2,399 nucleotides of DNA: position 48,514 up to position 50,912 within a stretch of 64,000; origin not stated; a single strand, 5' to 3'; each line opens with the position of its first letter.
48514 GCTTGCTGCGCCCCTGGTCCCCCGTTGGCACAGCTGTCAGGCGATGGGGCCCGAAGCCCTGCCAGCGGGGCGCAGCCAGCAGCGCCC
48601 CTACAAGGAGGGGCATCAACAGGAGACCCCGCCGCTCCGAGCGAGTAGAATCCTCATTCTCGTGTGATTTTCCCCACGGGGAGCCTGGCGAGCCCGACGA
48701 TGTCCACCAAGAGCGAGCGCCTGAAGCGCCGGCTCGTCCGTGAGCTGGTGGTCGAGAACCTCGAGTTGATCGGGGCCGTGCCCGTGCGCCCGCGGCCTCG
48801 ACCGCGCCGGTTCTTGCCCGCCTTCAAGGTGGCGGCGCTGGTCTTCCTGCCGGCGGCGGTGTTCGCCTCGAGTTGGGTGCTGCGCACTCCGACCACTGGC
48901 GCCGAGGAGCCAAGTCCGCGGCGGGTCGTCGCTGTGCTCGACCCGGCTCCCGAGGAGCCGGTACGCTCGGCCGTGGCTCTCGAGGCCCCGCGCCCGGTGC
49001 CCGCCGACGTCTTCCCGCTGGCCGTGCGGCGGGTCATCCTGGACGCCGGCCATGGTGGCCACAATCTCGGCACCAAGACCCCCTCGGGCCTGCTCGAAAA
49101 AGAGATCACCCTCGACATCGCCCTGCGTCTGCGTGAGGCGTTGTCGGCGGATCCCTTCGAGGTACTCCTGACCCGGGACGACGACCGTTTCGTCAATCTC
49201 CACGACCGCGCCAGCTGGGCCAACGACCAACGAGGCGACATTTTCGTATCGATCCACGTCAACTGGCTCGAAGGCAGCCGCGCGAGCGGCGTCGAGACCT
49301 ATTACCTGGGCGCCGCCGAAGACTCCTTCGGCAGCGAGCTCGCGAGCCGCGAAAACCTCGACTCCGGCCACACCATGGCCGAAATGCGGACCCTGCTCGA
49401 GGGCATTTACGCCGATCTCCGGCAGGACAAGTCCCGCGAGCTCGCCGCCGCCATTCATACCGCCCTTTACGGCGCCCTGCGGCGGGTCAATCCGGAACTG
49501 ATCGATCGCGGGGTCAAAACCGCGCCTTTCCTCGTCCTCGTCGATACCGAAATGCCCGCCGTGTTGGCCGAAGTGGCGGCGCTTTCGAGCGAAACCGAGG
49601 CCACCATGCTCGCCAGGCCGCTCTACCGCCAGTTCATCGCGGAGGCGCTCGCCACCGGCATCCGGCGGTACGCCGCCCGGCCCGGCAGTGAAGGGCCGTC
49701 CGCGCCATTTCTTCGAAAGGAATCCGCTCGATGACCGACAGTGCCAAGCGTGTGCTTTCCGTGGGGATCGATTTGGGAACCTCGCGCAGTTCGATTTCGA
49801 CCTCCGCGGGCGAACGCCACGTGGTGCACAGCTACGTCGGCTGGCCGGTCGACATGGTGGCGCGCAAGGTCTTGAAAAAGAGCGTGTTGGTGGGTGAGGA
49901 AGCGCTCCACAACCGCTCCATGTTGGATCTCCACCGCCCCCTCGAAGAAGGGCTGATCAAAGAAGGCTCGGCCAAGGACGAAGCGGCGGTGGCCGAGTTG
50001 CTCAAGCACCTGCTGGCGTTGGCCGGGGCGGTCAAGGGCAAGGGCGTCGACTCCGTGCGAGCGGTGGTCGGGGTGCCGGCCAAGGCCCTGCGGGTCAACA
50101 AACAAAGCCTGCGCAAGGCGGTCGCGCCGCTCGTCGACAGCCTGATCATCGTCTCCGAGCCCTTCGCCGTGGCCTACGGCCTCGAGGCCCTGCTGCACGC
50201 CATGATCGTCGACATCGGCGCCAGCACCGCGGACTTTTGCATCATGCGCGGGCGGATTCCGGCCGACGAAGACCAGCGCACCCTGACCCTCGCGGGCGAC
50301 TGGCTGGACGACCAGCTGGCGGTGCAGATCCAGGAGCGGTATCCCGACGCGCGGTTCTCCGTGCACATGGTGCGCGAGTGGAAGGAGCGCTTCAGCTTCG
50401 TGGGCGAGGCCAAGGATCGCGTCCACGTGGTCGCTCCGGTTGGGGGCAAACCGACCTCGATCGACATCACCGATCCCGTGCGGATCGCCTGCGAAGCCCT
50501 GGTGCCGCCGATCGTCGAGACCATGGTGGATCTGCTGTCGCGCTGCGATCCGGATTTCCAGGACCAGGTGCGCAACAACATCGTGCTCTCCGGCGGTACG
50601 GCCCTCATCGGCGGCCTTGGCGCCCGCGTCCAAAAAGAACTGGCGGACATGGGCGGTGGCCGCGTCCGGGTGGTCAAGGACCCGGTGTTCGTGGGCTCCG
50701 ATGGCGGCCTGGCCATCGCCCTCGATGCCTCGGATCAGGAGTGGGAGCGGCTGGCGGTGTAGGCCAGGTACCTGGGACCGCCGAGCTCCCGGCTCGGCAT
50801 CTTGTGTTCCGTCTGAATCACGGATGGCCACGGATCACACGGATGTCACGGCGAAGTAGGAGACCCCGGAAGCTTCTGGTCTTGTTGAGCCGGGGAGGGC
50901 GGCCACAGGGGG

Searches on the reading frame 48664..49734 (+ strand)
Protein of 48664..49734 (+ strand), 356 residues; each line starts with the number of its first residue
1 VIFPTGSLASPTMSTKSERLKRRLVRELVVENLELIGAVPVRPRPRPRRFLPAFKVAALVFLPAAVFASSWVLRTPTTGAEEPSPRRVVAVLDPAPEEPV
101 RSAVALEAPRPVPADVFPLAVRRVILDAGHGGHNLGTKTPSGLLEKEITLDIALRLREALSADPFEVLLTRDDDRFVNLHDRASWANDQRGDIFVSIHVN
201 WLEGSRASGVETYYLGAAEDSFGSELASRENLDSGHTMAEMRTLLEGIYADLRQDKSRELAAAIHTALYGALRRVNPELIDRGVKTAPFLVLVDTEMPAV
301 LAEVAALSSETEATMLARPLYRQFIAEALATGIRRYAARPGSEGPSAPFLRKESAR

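Call 35: search_protein_families(library=pfam, proteins=[window:48664-49734:+], max_evalue=0.01)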
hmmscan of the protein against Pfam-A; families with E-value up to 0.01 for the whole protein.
window:48664-49734:+ (356 aa): 1 family
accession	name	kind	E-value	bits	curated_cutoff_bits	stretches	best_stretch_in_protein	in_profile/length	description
PF01520.23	Amidase_3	-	1.1e-45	156.2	27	1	124-334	1-173/174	N-acetylmuramoyl-L-alanine amidase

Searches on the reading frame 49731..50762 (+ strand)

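Call 35: search_protein_families(library=pfam, proteins=[window:49731-50762:+], max_evalue=0.01)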
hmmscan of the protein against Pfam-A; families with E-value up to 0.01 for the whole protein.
window:49731-50762:+ (343 aa): 5 families
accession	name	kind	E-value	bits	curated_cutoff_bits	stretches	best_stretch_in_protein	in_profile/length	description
PF06723.19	MreB_Mbl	-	8.5e-20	71.3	27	1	10-321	3-310/327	MreB/Mbl protein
PF00022.25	Actin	-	3.5e-16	59.2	27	2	261-317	306-364/410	Actin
PF25216.1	Volactin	-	1.3e-06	28.6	35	1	50-330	57-321/321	Volactin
PF25229.1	Salactin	-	2.2e-06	27.4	27.1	1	146-315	139-314/335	Salactin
PF00012.26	HSP70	-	0.00038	19.2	20.6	1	86-197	113-231/599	Hsp70 protein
